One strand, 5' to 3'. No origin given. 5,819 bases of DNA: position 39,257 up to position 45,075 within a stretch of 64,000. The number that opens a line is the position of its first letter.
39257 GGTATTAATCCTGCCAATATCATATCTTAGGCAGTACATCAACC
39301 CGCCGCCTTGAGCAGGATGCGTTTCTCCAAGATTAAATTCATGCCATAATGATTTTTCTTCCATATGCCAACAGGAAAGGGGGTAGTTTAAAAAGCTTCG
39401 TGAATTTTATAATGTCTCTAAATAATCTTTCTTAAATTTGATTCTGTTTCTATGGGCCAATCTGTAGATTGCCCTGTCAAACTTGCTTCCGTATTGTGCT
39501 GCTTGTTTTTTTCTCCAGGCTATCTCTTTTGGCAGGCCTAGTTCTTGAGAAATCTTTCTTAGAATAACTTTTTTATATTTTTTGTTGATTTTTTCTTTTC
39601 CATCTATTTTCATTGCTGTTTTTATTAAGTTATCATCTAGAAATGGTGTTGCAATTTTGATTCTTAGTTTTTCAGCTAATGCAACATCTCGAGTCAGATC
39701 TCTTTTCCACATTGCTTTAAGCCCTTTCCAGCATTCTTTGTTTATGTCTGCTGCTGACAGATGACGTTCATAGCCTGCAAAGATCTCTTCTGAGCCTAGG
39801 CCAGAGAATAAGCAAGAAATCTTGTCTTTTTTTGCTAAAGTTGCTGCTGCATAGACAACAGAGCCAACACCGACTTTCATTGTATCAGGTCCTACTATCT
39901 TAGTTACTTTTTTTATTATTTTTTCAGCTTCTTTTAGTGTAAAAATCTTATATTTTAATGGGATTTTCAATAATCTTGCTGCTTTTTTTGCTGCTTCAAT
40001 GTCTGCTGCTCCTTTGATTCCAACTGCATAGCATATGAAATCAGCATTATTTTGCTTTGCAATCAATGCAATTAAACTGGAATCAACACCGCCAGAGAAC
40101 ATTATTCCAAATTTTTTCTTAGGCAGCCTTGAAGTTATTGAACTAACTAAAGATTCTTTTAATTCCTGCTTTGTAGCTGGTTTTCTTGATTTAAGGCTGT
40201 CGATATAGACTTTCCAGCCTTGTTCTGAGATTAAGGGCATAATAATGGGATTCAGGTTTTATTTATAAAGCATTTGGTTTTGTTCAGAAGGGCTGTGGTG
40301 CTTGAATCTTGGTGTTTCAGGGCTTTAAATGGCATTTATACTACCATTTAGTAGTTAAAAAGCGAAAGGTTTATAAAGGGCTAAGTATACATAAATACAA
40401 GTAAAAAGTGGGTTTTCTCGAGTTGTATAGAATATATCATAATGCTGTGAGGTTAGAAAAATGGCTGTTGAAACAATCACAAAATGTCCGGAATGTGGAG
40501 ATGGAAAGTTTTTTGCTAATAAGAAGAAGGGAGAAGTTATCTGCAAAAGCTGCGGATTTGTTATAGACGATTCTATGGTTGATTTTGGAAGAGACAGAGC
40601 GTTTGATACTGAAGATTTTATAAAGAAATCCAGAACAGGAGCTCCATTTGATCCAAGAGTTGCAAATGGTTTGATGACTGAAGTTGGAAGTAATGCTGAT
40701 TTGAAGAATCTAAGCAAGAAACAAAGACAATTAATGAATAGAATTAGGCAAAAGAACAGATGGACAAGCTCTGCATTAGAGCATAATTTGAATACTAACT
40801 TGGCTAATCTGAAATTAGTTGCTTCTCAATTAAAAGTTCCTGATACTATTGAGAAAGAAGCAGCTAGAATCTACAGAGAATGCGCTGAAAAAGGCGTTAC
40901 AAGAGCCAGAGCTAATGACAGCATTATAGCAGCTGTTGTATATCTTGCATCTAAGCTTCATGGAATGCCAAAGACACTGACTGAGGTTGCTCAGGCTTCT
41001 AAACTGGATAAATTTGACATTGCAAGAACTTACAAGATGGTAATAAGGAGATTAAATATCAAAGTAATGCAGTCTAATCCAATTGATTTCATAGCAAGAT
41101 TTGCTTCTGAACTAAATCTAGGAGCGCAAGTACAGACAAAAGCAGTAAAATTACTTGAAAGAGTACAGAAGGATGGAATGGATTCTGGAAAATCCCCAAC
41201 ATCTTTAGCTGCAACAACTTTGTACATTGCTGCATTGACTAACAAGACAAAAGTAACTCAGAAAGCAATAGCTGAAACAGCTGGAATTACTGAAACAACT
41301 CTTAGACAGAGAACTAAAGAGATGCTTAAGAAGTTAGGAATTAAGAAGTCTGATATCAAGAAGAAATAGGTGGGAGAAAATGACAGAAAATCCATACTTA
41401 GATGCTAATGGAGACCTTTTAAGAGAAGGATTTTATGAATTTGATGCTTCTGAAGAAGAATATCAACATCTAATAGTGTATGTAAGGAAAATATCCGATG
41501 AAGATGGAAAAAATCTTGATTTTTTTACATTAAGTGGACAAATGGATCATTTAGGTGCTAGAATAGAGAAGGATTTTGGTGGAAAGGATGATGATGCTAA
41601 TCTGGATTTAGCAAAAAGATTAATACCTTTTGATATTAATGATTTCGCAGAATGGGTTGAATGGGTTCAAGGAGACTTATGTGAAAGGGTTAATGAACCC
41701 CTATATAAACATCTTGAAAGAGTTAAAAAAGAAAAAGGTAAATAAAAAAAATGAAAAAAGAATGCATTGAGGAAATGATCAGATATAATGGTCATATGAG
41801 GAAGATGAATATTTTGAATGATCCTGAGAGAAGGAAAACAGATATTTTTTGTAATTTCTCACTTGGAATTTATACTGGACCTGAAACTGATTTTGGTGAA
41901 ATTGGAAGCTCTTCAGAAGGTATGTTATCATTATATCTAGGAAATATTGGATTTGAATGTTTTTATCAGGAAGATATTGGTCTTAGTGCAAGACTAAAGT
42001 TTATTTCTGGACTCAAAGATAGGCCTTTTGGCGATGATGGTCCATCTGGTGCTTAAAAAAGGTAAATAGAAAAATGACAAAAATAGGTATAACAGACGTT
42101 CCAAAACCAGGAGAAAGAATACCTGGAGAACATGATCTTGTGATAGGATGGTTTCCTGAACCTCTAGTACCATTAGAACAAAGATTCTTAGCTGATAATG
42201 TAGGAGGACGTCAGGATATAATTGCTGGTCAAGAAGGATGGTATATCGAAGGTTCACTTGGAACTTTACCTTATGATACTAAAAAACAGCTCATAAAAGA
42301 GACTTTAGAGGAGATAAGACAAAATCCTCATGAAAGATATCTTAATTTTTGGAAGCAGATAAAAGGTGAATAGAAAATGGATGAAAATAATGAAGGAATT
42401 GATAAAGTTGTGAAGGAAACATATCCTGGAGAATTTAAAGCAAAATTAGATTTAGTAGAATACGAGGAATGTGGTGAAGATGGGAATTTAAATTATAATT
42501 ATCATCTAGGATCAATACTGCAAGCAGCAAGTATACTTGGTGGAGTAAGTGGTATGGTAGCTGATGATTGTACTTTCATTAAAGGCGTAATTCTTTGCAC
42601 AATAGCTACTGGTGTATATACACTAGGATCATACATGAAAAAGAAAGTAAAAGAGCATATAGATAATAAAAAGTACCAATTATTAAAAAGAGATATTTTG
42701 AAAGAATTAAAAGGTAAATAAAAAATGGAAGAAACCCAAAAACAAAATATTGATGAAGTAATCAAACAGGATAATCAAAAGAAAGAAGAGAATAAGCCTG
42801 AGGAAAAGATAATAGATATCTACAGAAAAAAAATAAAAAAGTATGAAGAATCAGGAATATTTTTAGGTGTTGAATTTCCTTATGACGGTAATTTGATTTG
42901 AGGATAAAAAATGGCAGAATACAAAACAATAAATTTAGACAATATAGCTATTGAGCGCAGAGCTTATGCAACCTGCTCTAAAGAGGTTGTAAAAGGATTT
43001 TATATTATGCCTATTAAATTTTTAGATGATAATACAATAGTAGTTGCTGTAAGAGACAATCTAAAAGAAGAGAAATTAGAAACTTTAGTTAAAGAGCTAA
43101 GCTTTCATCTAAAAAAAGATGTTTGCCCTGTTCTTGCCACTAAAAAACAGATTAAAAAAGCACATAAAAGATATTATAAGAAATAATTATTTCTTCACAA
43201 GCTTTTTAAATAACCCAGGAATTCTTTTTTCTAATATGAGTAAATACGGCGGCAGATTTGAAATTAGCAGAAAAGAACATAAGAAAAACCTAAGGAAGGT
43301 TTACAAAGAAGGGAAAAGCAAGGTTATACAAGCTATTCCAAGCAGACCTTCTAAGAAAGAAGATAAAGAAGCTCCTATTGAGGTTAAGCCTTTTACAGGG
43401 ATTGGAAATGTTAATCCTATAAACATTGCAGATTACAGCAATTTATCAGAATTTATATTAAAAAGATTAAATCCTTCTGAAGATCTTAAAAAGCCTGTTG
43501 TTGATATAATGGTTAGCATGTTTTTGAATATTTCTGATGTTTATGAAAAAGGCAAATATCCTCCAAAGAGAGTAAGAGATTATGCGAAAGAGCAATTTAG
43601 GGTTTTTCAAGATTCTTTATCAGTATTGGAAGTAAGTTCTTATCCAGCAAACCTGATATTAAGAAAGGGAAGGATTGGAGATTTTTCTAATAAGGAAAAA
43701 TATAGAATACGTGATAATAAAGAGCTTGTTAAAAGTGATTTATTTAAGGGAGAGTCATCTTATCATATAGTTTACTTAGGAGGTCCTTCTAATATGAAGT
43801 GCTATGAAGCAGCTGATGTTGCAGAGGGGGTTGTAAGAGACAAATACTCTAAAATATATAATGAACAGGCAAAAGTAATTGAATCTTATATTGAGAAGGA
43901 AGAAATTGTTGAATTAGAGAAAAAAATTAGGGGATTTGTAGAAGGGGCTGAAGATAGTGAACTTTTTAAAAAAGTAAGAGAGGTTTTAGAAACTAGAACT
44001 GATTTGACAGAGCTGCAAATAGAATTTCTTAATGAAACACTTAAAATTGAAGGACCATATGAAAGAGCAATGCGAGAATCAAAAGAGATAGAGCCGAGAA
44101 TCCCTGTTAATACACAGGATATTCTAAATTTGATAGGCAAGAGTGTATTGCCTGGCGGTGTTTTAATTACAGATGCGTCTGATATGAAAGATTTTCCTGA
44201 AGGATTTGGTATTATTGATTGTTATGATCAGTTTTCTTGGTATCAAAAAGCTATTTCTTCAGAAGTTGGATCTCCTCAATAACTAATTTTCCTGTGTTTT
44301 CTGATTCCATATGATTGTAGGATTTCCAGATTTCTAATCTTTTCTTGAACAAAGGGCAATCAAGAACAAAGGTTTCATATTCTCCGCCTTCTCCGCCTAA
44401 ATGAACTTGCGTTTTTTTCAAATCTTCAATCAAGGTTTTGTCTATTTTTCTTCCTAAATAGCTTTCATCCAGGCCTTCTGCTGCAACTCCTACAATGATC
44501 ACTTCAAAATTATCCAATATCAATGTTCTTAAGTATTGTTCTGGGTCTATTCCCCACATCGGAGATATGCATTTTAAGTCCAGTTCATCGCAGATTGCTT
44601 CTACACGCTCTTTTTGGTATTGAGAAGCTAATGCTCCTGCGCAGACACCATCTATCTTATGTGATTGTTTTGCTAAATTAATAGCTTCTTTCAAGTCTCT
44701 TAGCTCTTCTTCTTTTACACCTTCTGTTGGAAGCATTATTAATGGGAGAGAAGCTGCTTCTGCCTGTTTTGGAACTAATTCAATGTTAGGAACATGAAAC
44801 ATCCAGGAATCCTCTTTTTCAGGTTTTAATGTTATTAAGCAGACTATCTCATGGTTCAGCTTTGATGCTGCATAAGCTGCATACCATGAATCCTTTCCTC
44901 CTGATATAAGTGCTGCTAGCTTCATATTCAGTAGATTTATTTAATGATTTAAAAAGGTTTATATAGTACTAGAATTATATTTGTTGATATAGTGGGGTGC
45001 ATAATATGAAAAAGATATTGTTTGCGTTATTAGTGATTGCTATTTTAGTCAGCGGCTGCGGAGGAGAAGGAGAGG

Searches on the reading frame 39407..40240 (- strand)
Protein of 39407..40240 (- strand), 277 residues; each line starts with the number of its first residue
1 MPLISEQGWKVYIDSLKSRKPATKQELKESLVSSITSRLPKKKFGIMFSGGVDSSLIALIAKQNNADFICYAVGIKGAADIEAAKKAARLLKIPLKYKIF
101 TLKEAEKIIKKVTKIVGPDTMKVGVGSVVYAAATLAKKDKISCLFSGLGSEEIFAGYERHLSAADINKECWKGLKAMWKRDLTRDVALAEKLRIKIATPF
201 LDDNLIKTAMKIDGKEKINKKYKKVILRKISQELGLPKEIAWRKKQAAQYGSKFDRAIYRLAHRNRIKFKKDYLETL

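Call 12: search_protein_families(library=pfam, proteins=[window:39407-40240:-], max_evalue=0.01)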
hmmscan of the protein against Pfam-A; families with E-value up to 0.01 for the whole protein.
window:39407-40240:- (277 aa): 5 families
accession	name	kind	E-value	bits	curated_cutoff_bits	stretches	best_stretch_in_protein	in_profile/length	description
PF00733.27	Asn_synthase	-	7.2e-37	128.3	21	2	27-165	2-143/354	Asparagine synthase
PF24167.1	DUF7411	-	1.5e-05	25.1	28.7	1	44-112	3-70/194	Family of unknown function (DUF7411)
PF20825.2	Saposin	-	8.3e-05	23.1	27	1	19-115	18-111/131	Saposin-like domain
PF06508.19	QueC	-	0.0012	18.8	22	1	46-110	4-68/210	Queuosine biosynthesis protein QueC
PF02540.23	NAD_synthase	-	0.0072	15.9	21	0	41-111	18-90/242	NAD synthase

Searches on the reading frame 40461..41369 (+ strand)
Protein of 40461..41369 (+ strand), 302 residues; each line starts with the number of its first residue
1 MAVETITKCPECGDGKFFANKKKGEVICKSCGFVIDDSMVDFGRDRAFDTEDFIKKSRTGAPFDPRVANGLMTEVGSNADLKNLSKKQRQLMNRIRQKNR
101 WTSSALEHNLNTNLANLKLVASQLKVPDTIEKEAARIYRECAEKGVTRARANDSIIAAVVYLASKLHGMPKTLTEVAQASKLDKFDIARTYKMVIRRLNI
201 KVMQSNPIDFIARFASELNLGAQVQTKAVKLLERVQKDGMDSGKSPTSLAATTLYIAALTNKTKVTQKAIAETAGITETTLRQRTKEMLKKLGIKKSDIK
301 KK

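Call 12: search_protein_families(library=pfam, proteins=[window:40461-41369:+], max_evalue=0.01)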
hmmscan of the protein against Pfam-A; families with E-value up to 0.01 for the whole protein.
window:40461-41369:+ (302 aa): 8 families
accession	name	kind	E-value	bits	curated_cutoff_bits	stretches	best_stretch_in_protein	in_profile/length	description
PF00382.24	TFIIB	-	3.3e-38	130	23.6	2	203-290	4-91/92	Transcription factor TFIIB repeat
PF08271.17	Zn_Ribbon_TF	-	1.9e-08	34.2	29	1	8-41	2-35/43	TFIIB zinc-binding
PF02984.24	Cyclin_C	-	5.3e-05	23.7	22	1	206-292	2-90/119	Cyclin, C-terminal domain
PF00134.28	Cyclin_N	-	0.00042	20.5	23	0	202-293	29-123/127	Cyclin, N-terminal domain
PF05597.16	Phasin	-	0.00089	19.8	28.8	0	222-297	27-104/126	Poly(hydroxyalcanoate) granule associated protein (phasin)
PF13412.12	HTH_24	-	0.0033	17.4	21.9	1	258-291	11-44/48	Winged helix-turn-helix DNA-binding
PF04545.22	Sigma70_r4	-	0.0053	16.7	24.1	0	264-292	20-48/50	Sigma-70, region 4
PF21913.1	ORC6_2nd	-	0.0063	17.4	27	0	236-289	34-85/87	ORC6 second cyclin-like domain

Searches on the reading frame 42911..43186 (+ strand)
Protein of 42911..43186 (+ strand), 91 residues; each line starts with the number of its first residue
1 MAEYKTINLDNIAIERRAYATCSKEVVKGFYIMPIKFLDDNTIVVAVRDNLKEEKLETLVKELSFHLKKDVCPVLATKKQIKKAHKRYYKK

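Call 12: search_protein_families(library=pfam, proteins=[window:42911-43186:+], max_evalue=0.01)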
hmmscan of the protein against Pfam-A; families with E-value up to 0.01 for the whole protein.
window:42911-43186:+ (91 aa): 1 family
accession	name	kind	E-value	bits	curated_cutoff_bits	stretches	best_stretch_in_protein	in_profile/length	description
PF05157.20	MshEN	-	1.7e-07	31.5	23.1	1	5-90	4-85/90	MshEN domain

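Call 61: search_protein_families(library=padloc, proteins=[window:42911-43186:+], max_evalue=0.01)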
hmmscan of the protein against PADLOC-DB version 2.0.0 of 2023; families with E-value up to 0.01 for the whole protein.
window:42911-43186:+ (91 aa): 0 families

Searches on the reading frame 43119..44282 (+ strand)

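Call 12: search_protein_families(library=pfam, proteins=[window:43119-44282:+], max_evalue=0.01)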
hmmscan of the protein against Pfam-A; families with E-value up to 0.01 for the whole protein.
window:43119-44282:+ (387 aa): 1 family
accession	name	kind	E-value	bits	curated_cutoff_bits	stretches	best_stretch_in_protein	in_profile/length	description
PF08101.16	Msb1-Mug8_dom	-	0.005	16.4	23.6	1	137-206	212-282/423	Meiotically up-regulated protein Msb1/Mug8 domain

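Call 61: search_protein_families(library=padloc, proteins=[window:43119-44282:+], max_evalue=0.01)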
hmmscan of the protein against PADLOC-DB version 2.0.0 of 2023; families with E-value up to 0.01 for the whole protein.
window:43119-44282:+ (387 aa): 0 families

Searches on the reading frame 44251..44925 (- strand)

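Call 12: search_protein_families(library=pfam, proteins=[window:44251-44925:-], max_evalue=0.01)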
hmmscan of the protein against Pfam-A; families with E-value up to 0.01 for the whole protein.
window:44251-44925:- (224 aa): 1 family
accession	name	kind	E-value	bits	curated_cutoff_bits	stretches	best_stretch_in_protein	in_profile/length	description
PF01902.24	Diphthami_syn_2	-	4.3e-67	226.3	23.2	1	1-219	1-217/219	Diphthamide synthase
